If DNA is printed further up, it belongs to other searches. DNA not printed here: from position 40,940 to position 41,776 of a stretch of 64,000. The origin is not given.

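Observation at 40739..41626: Stand-alone MoaD/ThiS-like Gly-Gly protein plus an unknown 178-aa protein immediately after the vWA-MoxR-vWA cassette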

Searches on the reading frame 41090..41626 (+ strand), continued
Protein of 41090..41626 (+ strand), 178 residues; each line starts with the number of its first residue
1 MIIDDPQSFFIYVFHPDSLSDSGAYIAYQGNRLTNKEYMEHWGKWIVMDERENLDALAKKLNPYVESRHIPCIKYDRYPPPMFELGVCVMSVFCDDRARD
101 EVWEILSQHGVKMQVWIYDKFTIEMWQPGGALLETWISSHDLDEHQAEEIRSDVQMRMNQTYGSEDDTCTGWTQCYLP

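Call 44: search_protein_families(library=pfam, proteins=[L024:9534-11663:+, L024:8016-9248:+, L022:7135-9054:+, L022:6803-7060:+, L030:6295-6756:+, L046:11922-13307:+, L046:13314-13973:+, L071:10891-11883:+, L030:4288-4680:+], max_evalue=0.001)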
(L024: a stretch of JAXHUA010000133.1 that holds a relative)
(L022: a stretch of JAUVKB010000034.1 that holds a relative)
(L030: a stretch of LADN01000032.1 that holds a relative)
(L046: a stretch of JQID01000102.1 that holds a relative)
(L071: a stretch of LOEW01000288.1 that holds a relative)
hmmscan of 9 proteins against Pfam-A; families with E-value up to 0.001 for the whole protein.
L024:9534-11663:+ (710 aa): 6 families
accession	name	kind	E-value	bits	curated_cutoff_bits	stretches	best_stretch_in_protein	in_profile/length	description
PF13476.12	AAA_23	-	9.8e-21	75.7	27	1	8-268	4-194/201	AAA domain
PF04423.19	Rad50_zn_hook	-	2e-12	47.2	24.3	1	336-385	1-50/52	Rad50 zinc hook motif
PF02463.25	SMC_N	-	1.5e-07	31.6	40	1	5-65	4-67/220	RecF/RecN/SMC N terminal domain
PF13558.12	SbcC_Walker_B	-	1e-05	26.1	27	1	610-669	26-88/90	SbcC/RAD50-like, Walker B motif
PF13555.12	AAA_29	-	8.4e-05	22.7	27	1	20-56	18-52/61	P-loop containing region of AAA domain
PF00005.33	ABC_tran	-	0.00073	20.6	25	0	21-48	6-33/137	ABC transporter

L024:8016-9248:+ (411 aa): 2 families
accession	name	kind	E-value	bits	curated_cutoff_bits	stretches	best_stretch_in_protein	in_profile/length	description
PF00108.29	Thiolase_N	-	4.8e-62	210.1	26.4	1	6-278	2-260/260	Thiolase, N-terminal domain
PF02803.24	Thiolase_C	-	1.2e-43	148.1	27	1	286-407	2-123/123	Thiolase, C-terminal domain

L022:7135-9054:+ (640 aa): 2 families
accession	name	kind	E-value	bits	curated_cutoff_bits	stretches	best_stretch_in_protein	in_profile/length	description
PF04055.27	Radical_SAM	-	7.3e-15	56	29.5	1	186-342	5-152/166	Radical SAM superfamily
PF02310.24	B12-binding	-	3.5e-06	27.3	32.1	1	44-122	42-120/121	B12 binding domain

L022:6803-7060:+ (86 aa): 0 families

L030:6295-6756:+ (154 aa): 1 family
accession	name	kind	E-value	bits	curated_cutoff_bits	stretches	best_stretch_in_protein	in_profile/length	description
PF01243.27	PNPOx_N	-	6.1e-09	36.7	28.1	1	22-141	2-113/120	Pyridoxamine 5'-phosphate oxidase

L046:11922-13307:+ (462 aa): 2 families
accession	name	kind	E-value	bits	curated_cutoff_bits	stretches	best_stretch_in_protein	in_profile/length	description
PF13607.11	Succ_CoA_lig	-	5.7e-45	152.9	27.4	1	153-290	1-138/138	Succinyl-CoA ligase like flavodoxin domain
PF13380.12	CoA_binding_2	-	8.1e-23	81.5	22.8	1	12-137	2-115/116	CoA binding domain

L046:13314-13973:+ (220 aa): 1 family
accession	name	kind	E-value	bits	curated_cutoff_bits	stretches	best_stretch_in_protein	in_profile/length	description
PF13549.11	ATP-grasp_5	-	1.7e-53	181.7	27.6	1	3-214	5-221/221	ATP-grasp domain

L071:10891-11883:+ (331 aa): 3 families
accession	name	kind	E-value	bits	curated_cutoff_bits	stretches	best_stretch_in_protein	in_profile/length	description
PF03060.21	NMO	-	6.9e-61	206.9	28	1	10-312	4-329/331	Nitronate monooxygenase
PF00478.31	IMPDH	-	1.4e-13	51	25.6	1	6-218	23-250/345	IMP dehydrogenase / GMP reductase domain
PF00977.27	His_biosynth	-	0.00019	21.4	23.6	0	166-208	64-106/228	Histidine biosynthesis protein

L030:4288-4680:+ (131 aa): 0 families

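Call 46: search_protein_representatives(alignment_id=A1)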
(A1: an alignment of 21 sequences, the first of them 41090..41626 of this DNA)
Query: 21 sequences, 176 profile positions. Proteins with E-value up to 0.001 (for the whole library): 170; up to 1e-10: 69; up to 1e-30: 18. The best 150 are listed.
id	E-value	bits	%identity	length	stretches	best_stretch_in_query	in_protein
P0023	3.4e-73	261.2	-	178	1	1-176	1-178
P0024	3.8e-68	244.7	-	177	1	1-174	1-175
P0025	1.3e-62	226.7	-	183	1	1-164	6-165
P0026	2.5e-60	219.3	-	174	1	1-176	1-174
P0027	4.2e-58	212.0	-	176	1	1-165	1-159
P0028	2.1e-48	180.4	-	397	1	1-163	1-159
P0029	4.5e-48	179.4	-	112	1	28-134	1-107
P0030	1.2e-46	174.7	-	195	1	1-169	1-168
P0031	1.1e-45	171.5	-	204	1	1-165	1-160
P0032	1.9e-44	167.6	-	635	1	1-161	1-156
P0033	4.6e-44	166.3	-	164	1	1-110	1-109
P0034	4.1e-43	163.2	-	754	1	1-156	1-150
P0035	7.3e-40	152.6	-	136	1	1-141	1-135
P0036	9.4e-38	145.7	-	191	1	1-161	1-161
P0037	6.4e-37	143.0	-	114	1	63-175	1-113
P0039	2.2e-33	131.5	-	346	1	1-161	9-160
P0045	3.8e-26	108.0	-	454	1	41-152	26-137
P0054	1.4e-20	89.9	-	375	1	38-165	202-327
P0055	1.1e-19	86.9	-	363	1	38-162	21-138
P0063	1.0e-16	77.2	-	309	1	1-137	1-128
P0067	6.4e-16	74.6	-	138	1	35-141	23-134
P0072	1.4e-13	67.0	-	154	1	37-139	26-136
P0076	2.9e-13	66.0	-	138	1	45-139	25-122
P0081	1.1e-12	64.1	-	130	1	45-136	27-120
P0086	6.1e-12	61.7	-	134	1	45-140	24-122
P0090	2.3e-11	59.8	-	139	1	45-138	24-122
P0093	1.3e-10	57.3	-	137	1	45-142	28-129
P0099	3.5e-10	56.0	-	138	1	44-139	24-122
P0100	3.8e-10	55.8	-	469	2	37-127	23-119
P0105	1.8e-09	53.6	-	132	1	44-143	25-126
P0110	5.2e-09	52.2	-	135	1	45-145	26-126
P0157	1.0e-05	41.4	-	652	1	45-133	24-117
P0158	1.1e-05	41.3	-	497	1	33-126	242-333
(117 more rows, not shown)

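Call 47: search_protein_families(library=pfam, proteins=[P0032, P0034, P0039, P0045, P0054, P0055, P0063, P0100, P0157, P0158], max_evalue=0.01)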
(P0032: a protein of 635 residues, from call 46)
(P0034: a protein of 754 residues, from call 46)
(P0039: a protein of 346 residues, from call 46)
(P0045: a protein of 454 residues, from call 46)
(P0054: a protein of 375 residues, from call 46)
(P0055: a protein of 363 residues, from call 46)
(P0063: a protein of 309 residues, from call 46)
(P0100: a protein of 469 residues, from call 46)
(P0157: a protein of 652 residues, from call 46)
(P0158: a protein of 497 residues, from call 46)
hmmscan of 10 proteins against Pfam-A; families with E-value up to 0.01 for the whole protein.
P0032 (635 aa): 24 families
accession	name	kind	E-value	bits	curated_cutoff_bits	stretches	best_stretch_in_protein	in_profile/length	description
PF01926.29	MMR_HSR1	-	1.4e-59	199.6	21.9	2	200-315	2-113/113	50S ribosome-binding GTPase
PF14714.11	KH_dom-like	-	2e-29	102.1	27.3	1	552-631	2-81/81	KH-domain-like of EngA bacterial GTPase enzymes, C-terminal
PF02421.24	FeoB_N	-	1.3e-24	86.9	27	2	200-325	3-124/156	Ferrous iron transport protein B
PF00009.33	GTP_EFTU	-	1.7e-24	86.9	26.5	2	371-541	3-182/188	Elongation factor Tu GTP binding domain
PF00350.29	Dynamin_N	-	4.6e-17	63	27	1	200-232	1-33/168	Dynamin family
PF04548.22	AIG1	-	3e-09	36.9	27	1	201-304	4-109/212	AIG1 family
PF03193.22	RsgA_GTPase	-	3.3e-09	37.2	30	0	194-226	103-135/174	RsgA GTPase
PF16897.10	MMR_HSR1_Xtn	-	3.3e-06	27.5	35.2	0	253-355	2-100/106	C-terminal region of MMR_HSR1 domain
PF08477.19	Roc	-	9.5e-06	26.3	27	0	200-317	2-119/119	Ras of Complex, Roc, domain of DAPkinase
PF13401.12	AAA_22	-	9.7e-06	26.4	27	0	374-409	8-33/130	AAA domain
PF09439.16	SRPRB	-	1.5e-05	24.8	25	1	197-287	3-82/178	Signal recognition particle receptor beta subunit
PF05621.17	TniB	-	2.9e-05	24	22.4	0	192-224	30-62/189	Bacterial TniB protein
PF00005.33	ABC_tran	-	3.1e-05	25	25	0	199-224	13-42/137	ABC transporter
PF02263.25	GBP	-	3.5e-05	23.5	21.1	0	368-432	18-86/264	Guanylate-binding protein, N-terminal domain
PF00025.27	Arf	-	3.8e-05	23.7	22.3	0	200-322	17-131/174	ADP-ribosylation factor family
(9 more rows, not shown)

P0034 (754 aa): 2 families
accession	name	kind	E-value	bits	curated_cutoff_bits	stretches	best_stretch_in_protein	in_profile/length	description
PF05762.20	VWA_CoxE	-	0.00029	20.8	26.4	1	554-692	17-165/222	VWA domain containing CoxE-like protein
PF00092.34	VWA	-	0.00086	20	23.8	0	592-716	2-142/174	von Willebrand factor type A domain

P0039 (346 aa): 1 family
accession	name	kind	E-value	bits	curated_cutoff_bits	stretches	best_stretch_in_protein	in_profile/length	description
PF22552.1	TY-Chap3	-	0.0017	19.5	27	0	159-228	6-81/117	T3SS (YopN, CesT) and YbjN peptide-binding chaperone 3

P0045 (454 aa): 4 families
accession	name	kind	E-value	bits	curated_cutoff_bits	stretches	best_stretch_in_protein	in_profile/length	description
PF01909.29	NTP_transf_2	-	0.00017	22.3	21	1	366-403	3-40/93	Nucleotidyltransferase domain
PF18765.7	Polbeta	-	0.00021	21.8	26.9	1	369-402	5-38/93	Polymerase beta, Nucleotidyltransferase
PF01475.25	FUR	-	0.0023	18.5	23.1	0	215-253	34-72/121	Ferric uptake regulator family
PF22600.2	MTPAP-like_central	-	0.008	16.7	27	0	356-410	18-68/139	Poly(A) RNA polymerase, mitochondrial-like, central palm domain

P0054 (375 aa): 0 families

P0055 (363 aa): 2 families
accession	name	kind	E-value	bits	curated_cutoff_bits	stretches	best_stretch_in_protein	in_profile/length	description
PF12705.13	PDDEXK_1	-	6.5e-08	33.3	22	1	221-357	111-247/247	PD-(D/E)XK nuclease superfamily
PF09810.15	Exo5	-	0.0016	18.4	25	0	240-299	150-211/367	Exonuclease V - a 5' deoxyribonuclease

P0063 (309 aa): 1 family
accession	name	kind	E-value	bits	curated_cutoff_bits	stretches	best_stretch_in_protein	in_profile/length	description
PF01661.27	Macro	-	2.8e-29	101.9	22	1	160-270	1-118/118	Macro domain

P0100 (469 aa): 4 families
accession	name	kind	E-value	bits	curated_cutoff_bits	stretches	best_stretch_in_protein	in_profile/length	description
PF01909.29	NTP_transf_2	-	2e-06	28.5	21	1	381-439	10-75/93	Nucleotidyltransferase domain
PF18765.7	Polbeta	-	3.8e-06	27.4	26.9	1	378-432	5-58/93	Polymerase beta, Nucleotidyltransferase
PF22600.2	MTPAP-like_central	-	0.0018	18.8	27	1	365-432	18-83/139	Poly(A) RNA polymerase, mitochondrial-like, central palm domain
PF08220.18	HTH_DeoR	-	0.0091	16.2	21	0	232-252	27-47/57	DeoR-like helix-turn-helix domain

P0157 (652 aa): 3 families
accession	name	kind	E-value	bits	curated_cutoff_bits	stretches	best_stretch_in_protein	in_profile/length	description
PF13676.11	TIR_2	-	2.1e-27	96.5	28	1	221-340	2-122/122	TIR domain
PF01582.25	TIR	-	2.1e-09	37.9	21.3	1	225-330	11-116/179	TIR domain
PF08937.16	ThsB_TIR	-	5.3e-08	33.6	21.2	1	221-296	1-85/100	Thoeris protein ThsB, TIR-like domain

P0158 (497 aa): 0 families

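Call 48: search_protein_families(library=pfam, proteins=[P0067, P0072, P0076, P0081, P0086, P0090, P0093, P0099, P0105, P0110], max_evalue=0.1)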
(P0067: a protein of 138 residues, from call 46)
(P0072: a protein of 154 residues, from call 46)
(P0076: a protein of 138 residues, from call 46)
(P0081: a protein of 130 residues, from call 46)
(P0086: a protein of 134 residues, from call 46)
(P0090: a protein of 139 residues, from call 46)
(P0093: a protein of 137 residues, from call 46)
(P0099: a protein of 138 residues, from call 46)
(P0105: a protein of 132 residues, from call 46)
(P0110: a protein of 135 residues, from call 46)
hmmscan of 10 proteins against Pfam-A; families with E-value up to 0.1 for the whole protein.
P0067 (138 aa): 0 families

P0072 (154 aa): 0 families

P0076 (138 aa): 0 families

P0081 (130 aa): 0 families

P0086 (134 aa): 1 family
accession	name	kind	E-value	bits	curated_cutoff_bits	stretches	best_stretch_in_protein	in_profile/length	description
PF23311.1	DUF7084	-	0.0006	20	27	1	33-53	6-26/48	Domain of unknown function (DUF7084)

P0090 (139 aa): 1 family
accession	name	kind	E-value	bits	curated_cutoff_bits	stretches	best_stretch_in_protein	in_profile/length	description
PF08939.15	Bles03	-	0.0011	19.3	23.1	1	19-88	159-226/255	Basophilic leukemia-expressed protein Bles03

P0093 (137 aa): 1 family
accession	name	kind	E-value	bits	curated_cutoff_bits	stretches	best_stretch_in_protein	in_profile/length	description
PF08939.15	Bles03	-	0.026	14.9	23.1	1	26-100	162-236/255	Basophilic leukemia-expressed protein Bles03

P0099 (138 aa): 2 families
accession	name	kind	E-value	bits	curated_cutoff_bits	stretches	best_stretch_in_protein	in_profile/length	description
PF12000.14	Glyco_trans_4_3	-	0.04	14.1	25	1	31-102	75-144/168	Glycosyl transferase family 4 group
PF09863.15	DUF2090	-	0.057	12.9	27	1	79-120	190-231/310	Uncharacterized protein conserved in bacteria (DUF2090)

P0105 (132 aa): 2 families
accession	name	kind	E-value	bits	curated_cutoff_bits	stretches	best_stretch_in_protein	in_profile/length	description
PF01649.23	Ribosomal_S20p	-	0.013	16.6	29.5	1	39-64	52-77/83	Ribosomal protein S20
PF14788.12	EF-hand_10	-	0.075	13.5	27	0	32-46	18-32/50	EF hand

P0110 (135 aa): 0 families

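Call 49: search_protein_families(library=padloc, proteins=[window:41090-41626:+, L006:3194-3937:+, L047:9136-9708:+, P0063, P0157, P0055], max_evalue=0.01)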
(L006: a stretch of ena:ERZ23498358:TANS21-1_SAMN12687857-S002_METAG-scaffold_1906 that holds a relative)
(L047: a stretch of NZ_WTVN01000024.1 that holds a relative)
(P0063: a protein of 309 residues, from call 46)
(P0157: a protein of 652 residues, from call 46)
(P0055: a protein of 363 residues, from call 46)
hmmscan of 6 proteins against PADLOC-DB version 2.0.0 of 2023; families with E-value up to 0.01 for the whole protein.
window:41090-41626:+ (178 aa): 0 families

L006:3194-3937:+ (247 aa): 33 families (the best 25 are shown)
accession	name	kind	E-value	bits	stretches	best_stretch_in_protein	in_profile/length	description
PDLC00837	E1-E2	-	3.3e-20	70.4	1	22-175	318-483/593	E1-E2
PDLC00855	E1-E2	-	4.7e-19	66.8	1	24-154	297-433/579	E1-E2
PDLC00836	E1-E2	-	3e-18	63.8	1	24-150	336-466/602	E1-E2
PDLC00847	E1-E2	-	5.1e-17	59.5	1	24-153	281-410/523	E1-E2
PDLC00834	E1-E2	-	2.4e-16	57.4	1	30-176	303-454/564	E1-E2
PDLC00829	E1-E2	-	6.6e-16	56.4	1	25-172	167-318/426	E1-E2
PDLC00844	E1-E2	-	1.2e-15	55.1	1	24-144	271-392/489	E1-E2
PDLC00848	E1-E2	-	9.5e-15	51.9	1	24-126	369-472/607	E1-E2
PDLC00843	E1-E2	-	4.2e-14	50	1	24-174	313-466/575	E1-E2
PDLC00857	E1-E2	-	2.7e-13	47.3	1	28-140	345-454/589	E1-E2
PDLC00856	E1-E2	-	4.6e-13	46.5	1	31-144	324-439/573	E1-E2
PDLC00832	E1-E2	-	6.5e-13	45.7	1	24-124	333-434/588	E1-E2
PDLC00828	E1-E2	-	1.4e-12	45.6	1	25-173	171-323/431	E1-E2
PDLC00830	E1-E2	-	1.7e-12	44.4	1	26-175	307-459/551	E1-E2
PDLC00840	E1-E2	-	3.1e-12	44.3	1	31-146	215-332/458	E1-E2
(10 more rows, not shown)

L047:9136-9708:+ (190 aa): 0 families

P0063 (309 aa): 0 families

P0157 (652 aa): 21 families
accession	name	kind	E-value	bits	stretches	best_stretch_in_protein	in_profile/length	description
PDLC05062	PDC-S66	-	3.6e-22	77.1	1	195-309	134-240/282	-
PDLC02012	SAVED5--SAVED_TIR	-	4e-15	53.8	1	210-309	6-102/404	-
PDLC02403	Aga_TIR-PNTD1-PNTD2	-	4.2e-11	40.6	1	227-346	13-134/443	Class I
PDLC02421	Aga_TIR-PNTD1-PNTD2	-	3.5e-10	37.6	1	218-345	4-134/430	Class I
PDLC02416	Aga_REase-TIR-PNTD1-PNTD2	-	1.1e-09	35.6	1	202-348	140-283/572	Class I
PDLC00417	ThsB1|ThsB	-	4.2e-09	34.3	1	215-309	164-259/303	TIR-like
PDLC03957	bSEFIR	-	5.5e-09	34.3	1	215-345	36-182/412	-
PDLC00436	ThsB1|ThsB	-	6.2e-09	33.6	1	212-301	30-122/183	TIR-like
PDLC00419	ThsB1|ThsB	-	1.1e-07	29.8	1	214-295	24-109/165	TIR-like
PDLC02961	RT-TIR_XII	-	1.2e-07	29.1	1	211-311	339-436/475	single gene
PDLC02400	Aga_TIR-PNTD1-PNTD2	-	1.5e-06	24.8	1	210-345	180-317/639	Class I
PDLC02962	RT-TIR_XII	-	7.4e-06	23.1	1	232-311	361-440/478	single gene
PDLC00420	ThsB1|ThsB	-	8.1e-06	23.2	1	218-310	2-97/319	TIR-like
PDLC00418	ThsB1|ThsB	-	7.5e-05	20.6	1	217-296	4-90/155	TIR-like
PDLC00434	ThsB1|ThsB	-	0.00055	17.1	1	217-299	138-221/396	TIR-like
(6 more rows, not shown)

P0055 (363 aa): 7 families
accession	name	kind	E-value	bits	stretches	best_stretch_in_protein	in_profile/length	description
PDLC00943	Cas4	-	6.7e-14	50.2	1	226-357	51-179/180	CRISPR-associated protein Cas4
PDLC01250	Cas4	-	1.8e-13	49.1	1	217-357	50-168/168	"CAS-I,CAS-II,CAS-III,CAS-IV,CAS-V,CAS-VI; acquisition_associated"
PDLC00944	Cas4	-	9.4e-13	46.7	1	223-356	48-176/177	Cas4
PDLC01447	Cas4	-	3.5e-12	45.1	1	144-357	5-158/161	"CAS-I,CAS-II,CAS-III,CAS-IV,CAS-V,CAS-VI; acquisition_associated"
PDLC00059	DruK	-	2.8e-06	24.7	1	241-357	124-235/326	PD-(D/E)XK nuclease superfamily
PDLC02083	Cas4_II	-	4.5e-06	25.2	1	225-357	55-184/186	-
PDLC01747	Cas1g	-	5.5e-05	20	1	238-356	58-176/523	-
